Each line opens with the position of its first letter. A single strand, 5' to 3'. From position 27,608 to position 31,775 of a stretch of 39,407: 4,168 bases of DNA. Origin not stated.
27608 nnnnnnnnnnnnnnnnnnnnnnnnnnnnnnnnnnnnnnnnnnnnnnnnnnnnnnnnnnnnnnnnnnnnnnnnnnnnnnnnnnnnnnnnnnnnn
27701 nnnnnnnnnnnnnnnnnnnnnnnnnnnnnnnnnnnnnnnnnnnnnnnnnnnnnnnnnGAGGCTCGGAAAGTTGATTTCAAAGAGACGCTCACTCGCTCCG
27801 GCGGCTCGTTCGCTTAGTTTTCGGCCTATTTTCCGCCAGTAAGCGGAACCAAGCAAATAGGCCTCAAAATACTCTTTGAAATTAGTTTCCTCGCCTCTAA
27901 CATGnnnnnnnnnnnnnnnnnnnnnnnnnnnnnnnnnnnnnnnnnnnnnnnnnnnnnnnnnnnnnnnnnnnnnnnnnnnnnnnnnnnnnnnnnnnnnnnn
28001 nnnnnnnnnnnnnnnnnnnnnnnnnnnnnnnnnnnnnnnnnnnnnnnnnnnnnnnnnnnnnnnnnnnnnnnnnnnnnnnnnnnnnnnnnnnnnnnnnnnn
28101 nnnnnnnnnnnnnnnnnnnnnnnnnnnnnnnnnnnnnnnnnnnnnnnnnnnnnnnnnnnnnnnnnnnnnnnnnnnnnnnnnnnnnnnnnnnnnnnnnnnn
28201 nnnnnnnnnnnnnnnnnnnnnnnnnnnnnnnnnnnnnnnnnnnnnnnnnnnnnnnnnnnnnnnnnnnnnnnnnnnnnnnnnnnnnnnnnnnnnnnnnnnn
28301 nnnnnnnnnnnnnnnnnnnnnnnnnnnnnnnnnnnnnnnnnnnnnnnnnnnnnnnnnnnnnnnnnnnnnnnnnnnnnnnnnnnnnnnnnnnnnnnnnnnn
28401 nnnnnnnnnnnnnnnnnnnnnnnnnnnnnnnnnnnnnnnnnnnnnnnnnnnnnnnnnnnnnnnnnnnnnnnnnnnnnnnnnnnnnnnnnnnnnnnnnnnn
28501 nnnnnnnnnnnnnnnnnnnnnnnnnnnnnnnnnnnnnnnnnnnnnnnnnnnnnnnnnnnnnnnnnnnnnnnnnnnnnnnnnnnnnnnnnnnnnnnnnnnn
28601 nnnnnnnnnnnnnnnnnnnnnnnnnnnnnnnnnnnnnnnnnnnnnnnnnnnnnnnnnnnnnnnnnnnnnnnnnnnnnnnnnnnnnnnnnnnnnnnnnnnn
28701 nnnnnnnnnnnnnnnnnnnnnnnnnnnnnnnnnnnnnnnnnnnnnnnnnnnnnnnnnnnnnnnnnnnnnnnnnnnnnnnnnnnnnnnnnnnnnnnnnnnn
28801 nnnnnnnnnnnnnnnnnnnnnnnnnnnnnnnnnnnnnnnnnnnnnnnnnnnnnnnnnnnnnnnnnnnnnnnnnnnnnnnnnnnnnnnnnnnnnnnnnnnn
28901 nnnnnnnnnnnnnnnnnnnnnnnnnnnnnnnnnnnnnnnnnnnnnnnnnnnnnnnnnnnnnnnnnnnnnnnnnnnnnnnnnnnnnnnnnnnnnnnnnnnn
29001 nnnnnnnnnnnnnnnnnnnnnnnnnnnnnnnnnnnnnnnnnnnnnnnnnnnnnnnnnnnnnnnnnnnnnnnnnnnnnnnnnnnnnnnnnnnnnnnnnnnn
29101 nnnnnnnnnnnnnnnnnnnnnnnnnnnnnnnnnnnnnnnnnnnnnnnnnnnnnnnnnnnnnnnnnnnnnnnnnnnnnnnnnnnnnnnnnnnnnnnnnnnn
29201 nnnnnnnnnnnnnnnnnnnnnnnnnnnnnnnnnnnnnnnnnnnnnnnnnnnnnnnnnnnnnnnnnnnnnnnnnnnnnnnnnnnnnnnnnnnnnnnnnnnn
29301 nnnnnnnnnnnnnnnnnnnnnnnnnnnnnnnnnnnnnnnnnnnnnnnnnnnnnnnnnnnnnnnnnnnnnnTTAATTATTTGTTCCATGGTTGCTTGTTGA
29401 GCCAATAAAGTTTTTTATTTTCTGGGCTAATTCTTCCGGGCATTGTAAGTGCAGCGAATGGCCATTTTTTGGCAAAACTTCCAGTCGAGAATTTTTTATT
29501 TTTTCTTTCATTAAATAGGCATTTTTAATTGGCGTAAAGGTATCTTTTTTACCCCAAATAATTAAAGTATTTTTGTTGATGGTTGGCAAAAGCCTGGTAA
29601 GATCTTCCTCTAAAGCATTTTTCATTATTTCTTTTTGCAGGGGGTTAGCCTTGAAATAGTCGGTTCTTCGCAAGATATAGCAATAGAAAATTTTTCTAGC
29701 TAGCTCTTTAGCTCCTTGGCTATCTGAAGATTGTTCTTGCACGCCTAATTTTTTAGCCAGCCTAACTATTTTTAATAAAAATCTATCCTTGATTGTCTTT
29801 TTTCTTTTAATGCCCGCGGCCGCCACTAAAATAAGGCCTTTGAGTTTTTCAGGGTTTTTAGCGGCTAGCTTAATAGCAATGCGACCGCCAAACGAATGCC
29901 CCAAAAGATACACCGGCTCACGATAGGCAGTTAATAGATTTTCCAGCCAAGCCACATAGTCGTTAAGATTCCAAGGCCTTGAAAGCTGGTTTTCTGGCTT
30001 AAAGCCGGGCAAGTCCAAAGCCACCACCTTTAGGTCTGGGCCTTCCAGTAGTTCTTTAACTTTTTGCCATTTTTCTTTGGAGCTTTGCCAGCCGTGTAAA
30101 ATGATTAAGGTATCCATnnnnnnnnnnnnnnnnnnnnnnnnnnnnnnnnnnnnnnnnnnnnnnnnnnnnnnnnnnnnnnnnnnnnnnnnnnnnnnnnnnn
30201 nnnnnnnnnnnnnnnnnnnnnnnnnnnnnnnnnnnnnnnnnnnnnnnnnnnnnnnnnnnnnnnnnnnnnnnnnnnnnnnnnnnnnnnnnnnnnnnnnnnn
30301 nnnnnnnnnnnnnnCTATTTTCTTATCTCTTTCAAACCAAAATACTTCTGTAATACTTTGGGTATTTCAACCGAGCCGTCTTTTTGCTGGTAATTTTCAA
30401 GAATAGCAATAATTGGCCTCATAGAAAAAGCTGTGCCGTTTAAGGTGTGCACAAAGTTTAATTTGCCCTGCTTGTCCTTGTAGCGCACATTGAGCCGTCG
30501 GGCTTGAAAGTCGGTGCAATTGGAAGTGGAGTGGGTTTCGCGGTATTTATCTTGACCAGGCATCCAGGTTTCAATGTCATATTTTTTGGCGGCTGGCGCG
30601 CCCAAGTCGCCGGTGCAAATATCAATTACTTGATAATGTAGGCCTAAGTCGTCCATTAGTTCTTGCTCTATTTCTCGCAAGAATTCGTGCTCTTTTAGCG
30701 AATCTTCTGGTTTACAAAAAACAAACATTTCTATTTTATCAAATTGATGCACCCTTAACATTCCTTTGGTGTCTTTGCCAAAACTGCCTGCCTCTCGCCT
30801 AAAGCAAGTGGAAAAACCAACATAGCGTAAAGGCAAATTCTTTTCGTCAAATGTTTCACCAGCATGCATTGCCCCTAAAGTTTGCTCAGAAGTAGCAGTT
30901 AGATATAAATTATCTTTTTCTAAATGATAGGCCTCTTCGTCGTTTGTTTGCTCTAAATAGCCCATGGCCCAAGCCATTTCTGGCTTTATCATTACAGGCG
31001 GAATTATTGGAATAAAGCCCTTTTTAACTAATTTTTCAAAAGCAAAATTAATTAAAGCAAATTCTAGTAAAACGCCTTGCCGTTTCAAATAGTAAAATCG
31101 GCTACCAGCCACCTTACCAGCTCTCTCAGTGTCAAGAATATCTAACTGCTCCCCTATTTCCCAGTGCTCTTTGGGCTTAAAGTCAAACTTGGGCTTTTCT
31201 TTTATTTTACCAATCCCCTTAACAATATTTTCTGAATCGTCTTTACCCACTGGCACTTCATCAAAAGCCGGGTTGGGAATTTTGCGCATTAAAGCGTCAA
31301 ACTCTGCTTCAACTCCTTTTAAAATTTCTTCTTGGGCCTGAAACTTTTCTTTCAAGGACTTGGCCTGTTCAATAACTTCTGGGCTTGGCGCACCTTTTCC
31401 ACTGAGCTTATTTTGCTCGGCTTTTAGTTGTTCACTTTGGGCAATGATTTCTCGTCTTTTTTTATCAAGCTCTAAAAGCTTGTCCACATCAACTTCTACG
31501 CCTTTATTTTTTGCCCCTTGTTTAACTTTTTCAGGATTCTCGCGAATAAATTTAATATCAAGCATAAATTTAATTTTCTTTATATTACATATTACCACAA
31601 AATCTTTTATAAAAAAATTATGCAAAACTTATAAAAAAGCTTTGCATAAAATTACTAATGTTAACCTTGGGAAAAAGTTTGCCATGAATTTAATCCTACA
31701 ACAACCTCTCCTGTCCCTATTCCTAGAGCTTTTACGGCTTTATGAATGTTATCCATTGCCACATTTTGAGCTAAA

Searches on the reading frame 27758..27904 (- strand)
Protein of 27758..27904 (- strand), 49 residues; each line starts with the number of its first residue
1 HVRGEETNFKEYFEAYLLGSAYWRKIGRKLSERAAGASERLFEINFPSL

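Call 53: find_homologous_proteins(query=A5, max_evalue=0.001)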
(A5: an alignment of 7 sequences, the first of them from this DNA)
Query A5 (7 sequences) (49 aa, profile of the alignment): 2 proteins with E <= 0.001 among 107 candidates.
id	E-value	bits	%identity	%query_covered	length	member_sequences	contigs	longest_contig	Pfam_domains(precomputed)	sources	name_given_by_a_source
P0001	1.1e-8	52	94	71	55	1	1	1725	-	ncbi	ncbi:MAG: hypothetical protein AAB723_01210 [Patescibacteria group bacterium]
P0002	2.7e-7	48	86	73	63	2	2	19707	-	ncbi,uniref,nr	ncbi:hypothetical protein COX74_00390 [bacterium (Candidatus Gribaldobacteria) CG_4_10_14_0_2_um_fil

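Call 54: find_encoding_contigs(protein=P0002, flank=10000, max_places=6)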
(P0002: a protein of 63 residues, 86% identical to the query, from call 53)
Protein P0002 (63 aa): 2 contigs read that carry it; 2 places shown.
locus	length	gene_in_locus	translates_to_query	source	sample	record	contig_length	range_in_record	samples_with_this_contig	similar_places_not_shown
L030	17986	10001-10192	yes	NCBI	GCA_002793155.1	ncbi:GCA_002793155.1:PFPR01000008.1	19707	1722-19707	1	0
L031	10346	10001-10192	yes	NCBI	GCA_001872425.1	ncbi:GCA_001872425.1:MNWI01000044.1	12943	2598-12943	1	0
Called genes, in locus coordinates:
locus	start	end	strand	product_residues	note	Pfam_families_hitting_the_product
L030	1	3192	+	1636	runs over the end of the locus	PF00932:LTD, PF22352:K319L-like_PKD (faint), PF19190:BACON_2 (weak), PF00801:PKD, PF18911:PKD_4, PF00932:LTD, PF07603:Lcl_C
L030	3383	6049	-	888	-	PF02861:Clp_N, PF23569:NBD_SMAX1, PF00004:AAA, PF17871:AAA_lid_9, PF00004:AAA, PF07724:AAA_2, PF07728:AAA_5, PF10431:ClpB_D2-small, +5 more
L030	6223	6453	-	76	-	PF07927:HicA_toxin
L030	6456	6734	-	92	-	-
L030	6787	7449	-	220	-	-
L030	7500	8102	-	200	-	PF20803:PaaX_M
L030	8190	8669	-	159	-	-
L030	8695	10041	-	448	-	PF00089:Trypsin, PF10459:Peptidase_S46 (faint), PF13365:Trypsin_2, PF13180:PDZ_2, PF00595:PDZ (weak), PF17820:PDZ_6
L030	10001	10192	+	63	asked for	-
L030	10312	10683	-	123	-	PF01219:DAGK_prokar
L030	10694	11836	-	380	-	PF03772:Competence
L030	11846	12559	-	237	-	PF13353:Fer4_12, PF04055:Radical_SAM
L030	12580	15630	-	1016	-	PF03477:ATP-cone, PF13597:NRDD, PF14528:LAGLIDADG_3 (faint), PF13597:NRDD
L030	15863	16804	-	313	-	PF00091:Tubulin, PF12327:FtsZ_C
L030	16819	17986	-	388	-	PF11104:PilM_2 (faint), PF02491:SHS2_FTSA, PF06723:MreB_Mbl, PF14450:FtsA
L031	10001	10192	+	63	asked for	-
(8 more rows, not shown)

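Call 55: find_encoding_contigs(protein=P0001, flank=10000, max_places=6)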
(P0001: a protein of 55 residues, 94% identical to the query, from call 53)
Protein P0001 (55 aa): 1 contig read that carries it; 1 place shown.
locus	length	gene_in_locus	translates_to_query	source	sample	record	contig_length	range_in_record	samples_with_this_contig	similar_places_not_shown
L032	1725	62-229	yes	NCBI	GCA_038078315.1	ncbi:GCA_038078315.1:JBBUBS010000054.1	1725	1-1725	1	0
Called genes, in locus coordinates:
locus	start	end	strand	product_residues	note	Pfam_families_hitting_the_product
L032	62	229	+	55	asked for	-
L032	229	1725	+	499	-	PF17191:RecG_wedge, PF00270:DEAD, PF04851:ResIII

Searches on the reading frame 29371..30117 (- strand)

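Call 19: search_protein_families(library=pfam, proteins=[window:29371-30117:-], max_evalue=0.001)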
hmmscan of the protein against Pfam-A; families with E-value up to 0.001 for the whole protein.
window:29371-30117:- (248 aa): 11 families
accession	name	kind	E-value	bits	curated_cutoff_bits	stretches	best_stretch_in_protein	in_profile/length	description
PF00561.26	Abhydrolase_1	-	2.6e-27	96.5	25.8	1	3-225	2-243/245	alpha/beta hydrolase fold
PF12697.13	Abhydrolase_6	-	8.6e-18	66.2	26.3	1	4-232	1-216/217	Alpha/beta hydrolase family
PF12146.15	Hydrolase_4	-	1.1e-17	64.6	27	1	3-223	6-235/239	Serine aminopeptidase, S33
PF06821.19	Ser_hydrolase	-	3.4e-10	40.5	22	1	5-110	2-100/172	Serine hydrolase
PF06342.18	DUF1057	-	9.5e-08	31.9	21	1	3-192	37-223/297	Alpha/beta hydrolase of unknown function (DUF1057)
PF20408.4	Abhydrolase_11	-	4.6e-07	30.2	27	1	7-98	8-105/193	Alpha/beta hydrolase domain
PF00975.26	Thioesterase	-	2.1e-05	25.3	26.4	1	3-87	2-86/226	Thioesterase domain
PF12695.13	Abhydrolase_5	-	3.8e-05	24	27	1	69-145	59-132/164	Alpha/beta hydrolase family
PF10230.15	LIDHydrolase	-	0.00034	20.9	27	0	27-112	31-130/262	Lipid-droplet associated hydrolase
PF01738.24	DLH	-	0.00058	20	21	0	51-95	81-124/217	Dienelactone hydrolase family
PF02230.22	Abhydrolase_2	-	0.00073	19.9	23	0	66-111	104-149/217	Phospholipase/Carboxylesterase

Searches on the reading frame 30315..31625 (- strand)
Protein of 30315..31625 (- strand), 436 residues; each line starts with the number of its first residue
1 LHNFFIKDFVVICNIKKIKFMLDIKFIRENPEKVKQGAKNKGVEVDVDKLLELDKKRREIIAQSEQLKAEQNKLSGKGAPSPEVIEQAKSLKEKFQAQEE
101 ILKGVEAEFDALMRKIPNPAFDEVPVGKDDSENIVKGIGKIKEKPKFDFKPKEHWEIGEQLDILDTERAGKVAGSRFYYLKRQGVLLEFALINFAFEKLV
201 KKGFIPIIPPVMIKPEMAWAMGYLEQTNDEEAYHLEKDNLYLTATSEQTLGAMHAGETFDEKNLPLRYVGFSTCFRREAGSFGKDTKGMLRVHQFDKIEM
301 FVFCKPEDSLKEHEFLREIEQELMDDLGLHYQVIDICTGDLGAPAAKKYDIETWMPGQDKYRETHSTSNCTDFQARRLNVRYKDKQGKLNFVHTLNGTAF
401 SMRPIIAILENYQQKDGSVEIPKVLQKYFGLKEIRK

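Call 19: search_protein_families(library=pfam, proteins=[window:30315-31625:-], max_evalue=0.001)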
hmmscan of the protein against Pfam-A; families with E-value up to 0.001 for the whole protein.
window:30315-31625:- (436 aa): 2 families
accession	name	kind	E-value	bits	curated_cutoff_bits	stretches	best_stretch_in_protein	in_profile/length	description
PF00587.30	tRNA-synt_2b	-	4.4e-40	138.1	29.3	1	236-412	7-179/179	tRNA synthetase class II core domain (G, H, P, S and T)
PF02403.27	Seryl_tRNA_N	-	1.6e-22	80.2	28.2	1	21-118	1-106/108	Seryl-tRNA synthetase N-terminal domain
